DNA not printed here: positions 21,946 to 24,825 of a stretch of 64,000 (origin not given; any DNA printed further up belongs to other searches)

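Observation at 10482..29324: About 19 kb glycan / protein-glycosylation supercluster dominated by GT-C fold membrane transferases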

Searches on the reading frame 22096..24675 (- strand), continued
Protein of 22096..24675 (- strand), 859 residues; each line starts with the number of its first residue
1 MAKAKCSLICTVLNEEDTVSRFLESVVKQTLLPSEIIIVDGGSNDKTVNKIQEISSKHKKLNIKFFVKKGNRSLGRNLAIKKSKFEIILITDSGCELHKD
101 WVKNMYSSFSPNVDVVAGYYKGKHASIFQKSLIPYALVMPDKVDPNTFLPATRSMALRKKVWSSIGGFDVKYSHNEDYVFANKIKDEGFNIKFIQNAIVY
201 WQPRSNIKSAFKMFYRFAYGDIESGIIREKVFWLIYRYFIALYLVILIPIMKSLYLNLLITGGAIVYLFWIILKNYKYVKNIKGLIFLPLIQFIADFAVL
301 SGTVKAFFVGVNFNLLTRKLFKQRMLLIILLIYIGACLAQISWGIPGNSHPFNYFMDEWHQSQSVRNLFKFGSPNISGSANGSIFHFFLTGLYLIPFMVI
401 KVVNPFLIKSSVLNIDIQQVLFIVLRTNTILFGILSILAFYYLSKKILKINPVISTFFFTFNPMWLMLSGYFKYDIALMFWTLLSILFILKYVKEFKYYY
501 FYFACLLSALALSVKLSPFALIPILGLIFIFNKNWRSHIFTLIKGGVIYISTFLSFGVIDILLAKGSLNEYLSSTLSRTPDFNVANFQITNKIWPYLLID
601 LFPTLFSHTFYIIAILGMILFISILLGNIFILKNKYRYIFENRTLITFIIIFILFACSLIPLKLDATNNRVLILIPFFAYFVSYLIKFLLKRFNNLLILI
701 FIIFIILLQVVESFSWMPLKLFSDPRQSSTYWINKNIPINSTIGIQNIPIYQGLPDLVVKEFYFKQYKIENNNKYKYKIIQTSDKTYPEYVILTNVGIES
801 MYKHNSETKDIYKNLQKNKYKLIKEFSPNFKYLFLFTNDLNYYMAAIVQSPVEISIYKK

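Call 63: find_homologous_proteins(query=window:22096-24675:-, max_evalue=0.00001)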
Query window:22096-24675:- (859 aa): 398 proteins with E <= 0.00001 among 8000 candidates; the best 120 are listed.
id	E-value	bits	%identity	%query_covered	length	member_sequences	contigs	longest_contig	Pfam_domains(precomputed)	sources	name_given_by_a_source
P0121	0.0e+0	1884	100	100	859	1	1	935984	PF13632.13,PF10111.15,PF13506.14,PF13641.13,PF00535.33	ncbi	-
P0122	0.0e+0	1579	81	100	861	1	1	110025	PF13632.13,PF13506.14,PF13641.13,PF00535.33,PF13231.13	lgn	-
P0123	0.0e+0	1561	80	100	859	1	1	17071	PF13632.13,PF10111.15,PF13506.14,PF13641.13,PF00535.33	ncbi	-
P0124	6.7e-294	996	55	100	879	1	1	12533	PF10111.15,PF13641.13,PF02366.25,PF00535.33,PF13231.13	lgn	-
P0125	1.9e-279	948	52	100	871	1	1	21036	PF10111.15,PF13641.13,PF02366.25,PF00535.33,PF13231.13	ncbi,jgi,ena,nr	ncbi:MAG: hypothetical protein COU25_03825 [Candidatus Levybacteria bacterium CG10_big_fil_rev_8_21_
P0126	1.3e-277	942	53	99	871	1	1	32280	PF10111.15,PF13506.14,PF13641.13,PF02366.25,PF00535.33,PF13231.13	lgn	-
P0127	3.7e-277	940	53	100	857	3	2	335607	PF13632.13,PF13506.14,PF13641.13,PF00535.33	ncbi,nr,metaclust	ncbi:MAG: hypothetical protein A3B38_01755 [Candidatus Levybacteria bacterium RIFCSPLOWO2_01_FULL_36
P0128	3.7e-276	937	54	100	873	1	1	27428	PF13632.13,PF10111.15,PF13506.14,PF13641.13,PF00535.33,PF13231.13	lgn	-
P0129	1.9e-270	918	53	100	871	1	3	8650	PF10111.15,PF13641.13,PF02366.25,PF00535.33,PF13231.13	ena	-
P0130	4.1e-270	917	51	100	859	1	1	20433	PF13632.13,PF13506.14,PF13641.13,PF00535.33,PF13231.13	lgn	-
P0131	2.9e-269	914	51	100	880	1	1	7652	PF13632.13,PF10111.15,PF13506.14,PF13641.13,PF00535.33,PF13231.13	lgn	-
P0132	1.7e-267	908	50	100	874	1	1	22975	PF13506.14,PF13641.13,PF00535.33,PF13231.13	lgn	-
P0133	9.0e-267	906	51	100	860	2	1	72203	PF10111.15,PF13506.14,PF13641.13,PF02366.25,PF00535.33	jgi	jgi:glycosyltransferase involved in cell wall biosynthesis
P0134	1.6e-265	902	51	100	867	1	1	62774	PF13632.13,PF13506.14,PF13641.13,PF00535.33,PF13231.13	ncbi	-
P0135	1.7e-264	898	51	100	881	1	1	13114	PF13632.13,PF10111.15,PF13506.14,PF13641.13,PF00535.33,PF13231.13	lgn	-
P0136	1.3e-262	892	49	100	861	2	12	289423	PF10111.15,PF13506.14,PF13641.13,PF02366.25,PF00535.33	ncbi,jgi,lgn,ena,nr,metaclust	ncbi:MAG: hypothetical protein A2798_02215 [Candidatus Levybacteria bacterium RIFCSPHIGHO2_01_FULL_3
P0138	1.0e-255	869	50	100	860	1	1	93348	PF10111.15,PF13506.14,PF13641.13,PF02366.25,PF00535.33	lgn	-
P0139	1.2e-254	866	49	100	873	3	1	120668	PF10111.15,PF13506.14,PF13641.13,PF02366.25,PF00535.33,PF13231.13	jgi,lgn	jgi:glycosyltransferase involved in cell wall biosynthesis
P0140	8.0e-254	863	51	100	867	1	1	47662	PF13632.13,PF10111.15,PF13506.14,PF13641.13,PF00535.33,PF13231.13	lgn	-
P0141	2.8e-253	861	49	100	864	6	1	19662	PF10111.15,PF13506.14,PF13641.13,PF02366.25,PF00535.33,PF13231.13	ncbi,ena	-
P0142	1.7e-251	855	49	100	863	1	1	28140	PF13506.14,PF13641.13,PF00535.33,PF13231.13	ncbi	-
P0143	1.8e-251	855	50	100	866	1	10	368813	PF10111.15,PF13506.14,PF13641.13,PF02366.25,PF00535.33,PF13231.13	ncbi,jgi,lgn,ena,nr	ncbi:MAG TPA: glycosyltransferase [Patescibacteria group bacterium]|jgi:glycosyltransferase involved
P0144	2.0e-251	855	49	100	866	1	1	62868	PF10111.15,PF13506.14,PF13641.13,PF00535.33,PF13231.13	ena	-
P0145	3.4e-249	848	49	100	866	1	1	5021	PF10111.15,PF13506.14,PF13641.13,PF00535.33,PF13231.13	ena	-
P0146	3.8e-249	848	48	100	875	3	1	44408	PF10111.15,PF13641.13,PF02366.25,PF00535.33,PF13231.13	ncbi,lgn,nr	ncbi:glycosyltransferase [Patescibacteria group bacterium]|nr:glycosyltransferase [Patescibacteria g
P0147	5.8e-248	844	48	100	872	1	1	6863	PF13506.14,PF13641.13,PF00535.33,PF13231.13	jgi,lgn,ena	-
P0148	1.0e-247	843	47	100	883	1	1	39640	PF13506.14,PF13641.13,PF00535.33,PF13231.13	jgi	-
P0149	3.9e-246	838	49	100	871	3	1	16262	PF13506.14,PF13641.13,PF00535.33,PF13231.13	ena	-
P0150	6.3e-246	837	49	100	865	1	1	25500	PF10111.15,PF13506.14,PF13641.13,PF02366.25,PF00535.33,PF13231.13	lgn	-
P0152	1.7e-243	829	48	100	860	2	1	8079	PF13632.13,PF10111.15,PF13506.14,PF13641.13,PF02366.25,PF00535.33,PF13231.13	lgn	-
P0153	4.5e-242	824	49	100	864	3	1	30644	PF10111.15,PF13506.14,PF13641.13,PF00535.33,PF13231.13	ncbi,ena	ncbi:MAG: glycosyltransferase [Patescibacteria group bacterium]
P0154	7.7e-242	823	48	100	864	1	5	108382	PF10111.15,PF13506.14,PF13641.13,PF02366.25,PF00535.33,PF13231.13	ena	-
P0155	1.8e-241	822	47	100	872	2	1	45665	PF10111.15,PF13506.14,PF13641.13,PF00535.33,PF13231.13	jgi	jgi:glycosyltransferase involved in cell wall biosynthesis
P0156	9.6e-241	820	48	100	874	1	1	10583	PF10111.15,PF13641.13,PF02366.25,PF00535.33,PF13231.13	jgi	jgi:cellulose synthase/poly-beta-1,6-N-acetylglucosamine synthase-like glycosyltransferase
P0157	1.3e-239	816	48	100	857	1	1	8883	PF10111.15,PF13506.14,PF13641.13,PF02366.25,PF00535.33,PF13231.13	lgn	-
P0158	2.1e-239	815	47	100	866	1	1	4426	PF10111.15,PF13506.14,PF13641.13,PF00535.33,PF13231.13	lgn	-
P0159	1.9e-238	812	48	100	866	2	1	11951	PF10111.15,PF13506.14,PF13641.13,PF00535.33,PF13231.13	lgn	-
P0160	1.4e-237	809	48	100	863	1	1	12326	PF13506.14,PF13641.13,PF00535.33,PF13231.13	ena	-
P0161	8.0e-237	807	47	100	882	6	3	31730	PF10111.15,PF13506.14,PF13641.13,PF02366.25,PF00535.33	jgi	-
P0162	1.8e-236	806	48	100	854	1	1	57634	PF13632.13,PF10111.15,PF13506.14,PF13641.13,PF00535.33,PF13231.13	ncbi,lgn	-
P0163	1.4e-234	799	47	99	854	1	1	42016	PF13506.14,PF13641.13,PF00535.33,PF13231.13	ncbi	-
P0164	2.0e-234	799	47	100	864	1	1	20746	PF10111.15,PF13506.14,PF13641.13,PF02366.25,PF00535.33,PF13231.13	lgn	-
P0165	1.5e-233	796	47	100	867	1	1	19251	PF10111.15,PF13506.14,PF13641.13,PF02366.25,PF00535.33,PF13231.13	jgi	-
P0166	8.2e-233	793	47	100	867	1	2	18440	PF10111.15,PF13506.14,PF13641.13,PF00535.33,PF13231.13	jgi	-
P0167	2.2e-232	792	46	100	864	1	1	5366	PF10111.15,PF13506.14,PF13641.13,PF02366.25,PF00535.33,PF13231.13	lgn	-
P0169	5.1e-232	791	48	100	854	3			PF10111.15,PF13641.13,PF00535.33,PF13231.13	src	-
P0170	1.0e-231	790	46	100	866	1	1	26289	PF13506.14,PF13641.13,PF00535.33,PF13231.13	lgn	-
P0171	2.1e-231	789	46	100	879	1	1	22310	PF13632.13,PF10111.15,PF13506.14,PF13641.13,PF02366.25,PF00535.33,PF13231.13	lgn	-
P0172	2.3e-231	789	48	100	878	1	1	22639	PF10111.15,PF13641.13,PF00535.33,PF13231.13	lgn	-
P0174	9.8e-231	787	46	100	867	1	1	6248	PF13632.13,PF13506.14,PF13641.13,PF02366.25,PF00535.33,PF13231.13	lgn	-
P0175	1.8e-230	786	46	100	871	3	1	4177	PF13641.13,PF00535.33,PF13231.13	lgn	-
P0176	3.0e-230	785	46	100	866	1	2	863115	PF10111.15,PF13641.13,PF00535.33,PF13231.13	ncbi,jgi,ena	-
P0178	5.5e-230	784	46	100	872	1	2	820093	PF10111.15,PF13506.14,PF13641.13,PF02366.25,PF00535.33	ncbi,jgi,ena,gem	-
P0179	8.3e-230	784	46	100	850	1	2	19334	PF10111.15,PF13506.14,PF13641.13,PF02366.25,PF00535.33,PF13231.13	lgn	-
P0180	8.8e-230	783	45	100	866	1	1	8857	PF13506.14,PF13641.13,PF02366.25,PF00535.33,PF13231.13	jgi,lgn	jgi:glycosyltransferase involved in cell wall biosynthesis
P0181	9.7e-230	783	46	99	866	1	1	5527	PF13506.14,PF13641.13,PF02366.25,PF00535.33,PF13231.13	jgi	jgi:glycosyltransferase involved in cell wall biosynthesis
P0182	1.4e-229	783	46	100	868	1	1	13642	PF10111.15,PF13506.14,PF13641.13,PF02366.25,PF00535.33,PF13231.13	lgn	-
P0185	1.0e-228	780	46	100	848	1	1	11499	PF13632.13,PF10111.15,PF13506.14,PF13641.13,PF02366.25,PF00535.33,PF13231.13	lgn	-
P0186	4.6e-228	778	46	100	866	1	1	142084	PF10111.15,PF13641.13,PF00535.33,PF13231.13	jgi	jgi:glycosyltransferase involved in cell wall biosynthesis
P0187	7.1e-228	777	46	100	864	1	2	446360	PF10111.15,PF13506.14,PF13641.13,PF02366.25,PF14897.13,PF00535.33,PF13231.13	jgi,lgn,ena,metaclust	metaclust:\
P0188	8.3e-228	777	44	100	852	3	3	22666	PF10111.15,PF13506.14,PF13641.13,PF00535.33,PF13231.13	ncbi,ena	-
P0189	3.0e-227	775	45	100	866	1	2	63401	PF13632.13,PF13506.14,PF13641.13,PF00535.33,PF13231.13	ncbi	-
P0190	3.6e-227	775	46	100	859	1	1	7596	PF10111.15,PF13641.13,PF02366.25,PF00535.33,PF13231.13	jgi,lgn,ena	-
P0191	7.6e-227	774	46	100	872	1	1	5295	PF10111.15,PF13506.14,PF13641.13,PF02366.25,PF00535.33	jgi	-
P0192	9.5e-227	773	45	100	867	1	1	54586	PF13506.14,PF13641.13,PF00535.33,PF13231.13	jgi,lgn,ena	-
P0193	9.8e-227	773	46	99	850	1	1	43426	PF10111.15,PF13506.14,PF13641.13,PF02366.25,PF00535.33,PF13231.13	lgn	-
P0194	1.9e-226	772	46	99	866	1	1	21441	PF13641.13,PF02366.25,PF00535.33,PF13231.13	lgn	-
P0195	3.0e-226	772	47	100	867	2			PF13641.13,PF02366.25,PF00535.33,PF13231.13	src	-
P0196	4.1e-226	771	46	100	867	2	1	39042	PF10111.15,PF13506.14,PF13641.13,PF00535.33,PF13231.13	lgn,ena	-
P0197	6.5e-226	771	45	100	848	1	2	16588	PF10111.15,PF13506.14,PF13641.13,PF02366.25,PF00535.33,PF13231.13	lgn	-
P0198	8.9e-226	770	45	100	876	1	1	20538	PF10111.15,PF13641.13,PF02366.25,PF00535.33,PF13231.13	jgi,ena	-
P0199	9.8e-226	770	45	100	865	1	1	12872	PF10111.15,PF13506.14,PF13641.13,PF02366.25,PF00535.33,PF13231.13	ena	-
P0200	1.2e-225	770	47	100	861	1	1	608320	PF10111.15,PF13506.14,PF13641.13,PF02366.25,PF00535.33,PF13231.13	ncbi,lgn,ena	-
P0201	1.6e-225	769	46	100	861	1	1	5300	PF10111.15,PF13641.13,PF00535.33,PF13231.13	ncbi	-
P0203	7.3e-225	767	45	100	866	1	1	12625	PF10111.15,PF13641.13,PF00535.33,PF13231.13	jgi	-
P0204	3.3e-224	765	46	99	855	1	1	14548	PF13506.14,PF13641.13,PF02366.25,PF00535.33,PF13231.13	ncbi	-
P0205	5.4e-224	764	45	100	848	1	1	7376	PF10111.15,PF13506.14,PF13641.13,PF02366.25,PF00535.33,PF13231.13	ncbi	-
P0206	5.5e-224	764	44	100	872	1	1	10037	PF10111.15,PF13506.14,PF13641.13,PF00535.33,PF13231.13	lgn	-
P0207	8.1e-224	764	45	100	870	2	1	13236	PF10111.15,PF13506.14,PF13641.13,PF02366.25,PF00535.33,PF13231.13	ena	-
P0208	3.3e-223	762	45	100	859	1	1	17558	PF10111.15,PF13506.14,PF13641.13,PF02366.25,PF00535.33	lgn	-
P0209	4.7e-223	761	45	100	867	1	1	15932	PF13632.13,PF10111.15,PF13506.14,PF13641.13,PF02366.25,PF00535.33,PF13231.13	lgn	-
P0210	5.5e-223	761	52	85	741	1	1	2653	PF10111.15,PF13641.13,PF02366.25,PF00535.33,PF13231.13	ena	-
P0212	8.4e-223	760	43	100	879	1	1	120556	PF10111.15,PF13506.14,PF13641.13,PF00535.33,PF13231.13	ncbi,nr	ncbi:glycosyltransferase [Patescibacteria group bacterium]|nr:glycosyltransferase [Patescibacteria g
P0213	3.7e-222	758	46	99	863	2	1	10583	PF10111.15,PF13641.13,PF00535.33,PF13231.13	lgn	-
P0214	4.7e-222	758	44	100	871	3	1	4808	PF13506.14,PF13641.13,PF00535.33,PF13231.13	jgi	-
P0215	8.3e-222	757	45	100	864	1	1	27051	PF10111.15,PF13506.14,PF13641.13,PF00535.33,PF13231.13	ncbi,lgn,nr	ncbi:MAG: glycosyltransferase [Patescibacteria group bacterium]|nr:glycosyltransferase [Patescibacte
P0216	4.7e-221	755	44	100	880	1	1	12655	PF13632.13,PF10111.15,PF13506.14,PF13641.13,PF00535.33,PF13231.13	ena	-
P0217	1.2e-220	753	44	100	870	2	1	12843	PF13641.13,PF02366.25,PF00535.33,PF13231.13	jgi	jgi:glycosyltransferase involved in cell wall biosynthesis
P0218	6.7e-220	751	43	100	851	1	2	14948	PF10111.15,PF13506.14,PF13641.13,PF00535.33,PF13231.13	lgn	-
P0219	3.1e-218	745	45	100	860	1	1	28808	PF10111.15,PF13506.14,PF13641.13,PF00535.33,PF13231.13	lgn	-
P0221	1.7e-217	743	45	100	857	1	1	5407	PF13632.13,PF10111.15,PF13506.14,PF13641.13,PF00535.33,PF13231.13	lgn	-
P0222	3.9e-217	742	44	100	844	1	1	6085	PF10111.15,PF13641.13,PF02366.25,PF00535.33,PF13231.13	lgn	-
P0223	1.0e-216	740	45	99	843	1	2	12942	PF13632.13,PF13506.14,PF13641.13,PF02366.25,PF00535.33,PF13231.13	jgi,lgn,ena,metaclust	metaclust:\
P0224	1.6e-216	740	45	100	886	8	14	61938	PF10111.15,PF13641.13,PF02366.25,PF00535.33,PF13231.13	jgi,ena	-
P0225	2.2e-216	739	45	99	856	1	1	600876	PF13506.14,PF13641.13,PF00535.33,PF13231.13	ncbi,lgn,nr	ncbi:MAG: glycosyltransferase [Candidatus Levybacteria bacterium]|nr:glycosyltransferase [Candidatus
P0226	2.8e-215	735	44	100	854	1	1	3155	PF10111.15,PF13506.14,PF13641.13,PF02366.25,PF00535.33,PF13231.13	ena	-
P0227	1.2e-214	733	42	100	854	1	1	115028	PF10111.15,PF13506.14,PF13641.13,PF02366.25,PF00535.33,PF13231.13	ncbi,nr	ncbi:MAG: glycosyltransferase [Candidatus Levybacteria bacterium]|nr:glycosyltransferase [Candidatus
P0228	1.4e-213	730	43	100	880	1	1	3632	PF13632.13,PF10111.15,PF13506.14,PF13641.13,PF00535.33,PF13231.13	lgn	-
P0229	7.6e-213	727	44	100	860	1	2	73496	PF13641.13,PF02366.25,PF00535.33,PF13231.13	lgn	-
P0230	9.9e-213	727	44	100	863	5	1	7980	PF13506.14,PF13641.13,PF02366.25,PF00535.33,PF13231.13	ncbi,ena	ncbi:MAG: glycosyltransferase [Patescibacteria group bacterium]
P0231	1.7e-212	726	44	100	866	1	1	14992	PF10111.15,PF13506.14,PF00535.33,PF13231.13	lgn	-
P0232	2.8e-212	726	44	100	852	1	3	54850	PF10111.15,PF13506.14,PF13641.13,PF00535.33,PF13231.13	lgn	-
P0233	4.0e-212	725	45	100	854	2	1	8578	PF10111.15,PF13506.14,PF13641.13,PF00535.33,PF13231.13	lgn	-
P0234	1.4e-211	723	44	99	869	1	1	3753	PF10111.15,PF13506.14,PF13641.13,PF00535.33,PF13231.13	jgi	jgi:glycosyltransferase involved in cell wall biosynthesis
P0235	3.4e-211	722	44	100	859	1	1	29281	PF13632.13,PF13506.14,PF13641.13,PF02366.25,PF00535.33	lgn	-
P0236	4.1e-211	722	44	100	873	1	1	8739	PF13632.13,PF13506.14,PF13641.13,PF02366.25,PF00535.33,PF13231.13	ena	-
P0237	4.2e-211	722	44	100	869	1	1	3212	PF13632.13,PF10111.15,PF13506.14,PF13641.13,PF02366.25,PF00535.33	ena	-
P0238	5.0e-211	721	43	100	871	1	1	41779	PF10111.15,PF13506.14,PF13641.13,PF00535.33,PF13231.13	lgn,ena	-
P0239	1.0e-210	720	44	100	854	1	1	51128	PF10111.15,PF13506.14,PF13641.13,PF02366.25,PF00535.33,PF13231.13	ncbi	-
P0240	1.5e-210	720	43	100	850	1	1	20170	PF13506.14,PF13641.13,PF02366.25,PF00535.33,PF13231.13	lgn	-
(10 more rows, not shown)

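Call 70: predict_structure(alignment_id=A5)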
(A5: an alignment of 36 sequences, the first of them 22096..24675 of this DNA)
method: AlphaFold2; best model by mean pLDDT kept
length: 859 residues; sequences in the alignment: 36
mean_pLDDT: 88.9   pTM: 0.87
mean pLDDT of the five models: 88.9, 87.0, 86.9, 85.8, 84.1
residues with pLDDT >= 90: 502; 70-90: 330; 50-70: 25; < 50: 2
segments of 3 or more residues with pLDDT < 50: none
pLDDT, mean of each block of 10 residues (from residue 1): 86 89 92 93 91 88 88 91 95 91 93 92 92 91 85 91 91 81 90 93 91 91 85 92 92 90 93 93 93 94 88 84 93 94 72 66 89 79 84 93 85 81 92 96 95 96 92 89 97 93 96 88 92 84 95 90 74 75 80 89 94 96 90 85 93 93 84 95 94 89 92 91 86 92 74 78 75 83 89 91 88 93 93 91 87 93
secondary structure, 60 per line:
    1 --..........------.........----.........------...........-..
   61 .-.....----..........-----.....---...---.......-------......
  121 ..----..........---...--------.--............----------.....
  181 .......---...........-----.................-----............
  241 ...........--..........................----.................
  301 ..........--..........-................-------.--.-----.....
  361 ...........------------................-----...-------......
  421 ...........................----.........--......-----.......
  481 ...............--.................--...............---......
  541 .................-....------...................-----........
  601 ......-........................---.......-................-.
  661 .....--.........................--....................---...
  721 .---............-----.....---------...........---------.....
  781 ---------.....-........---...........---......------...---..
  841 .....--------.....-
elements in order (helices of 4 or more, strands of 3 or more residues): E3-12 H19-27 E32-40 H47-57 E63-67 H72-81 E87-91 E95-97 H101-107 E115-122 H127-136 E154-158 H159-165 H176-187 E191-201 H207-223 H229-251 H254-279 H284-310 H313-322 H324-339 H356-371 H384-399 H415-447 H452-460 H463-468 H474-495 H498-514 H517-531 H535-557 H559-562 H569-586 H593-606 H608-631 H635-641 H643-658 H660-665 H668-692 H695-714 H718-721 H725-736 E742-746 H756-766 E776-780 E790-794 H796-802 H807-817 E821-826 H839-845 E854-858
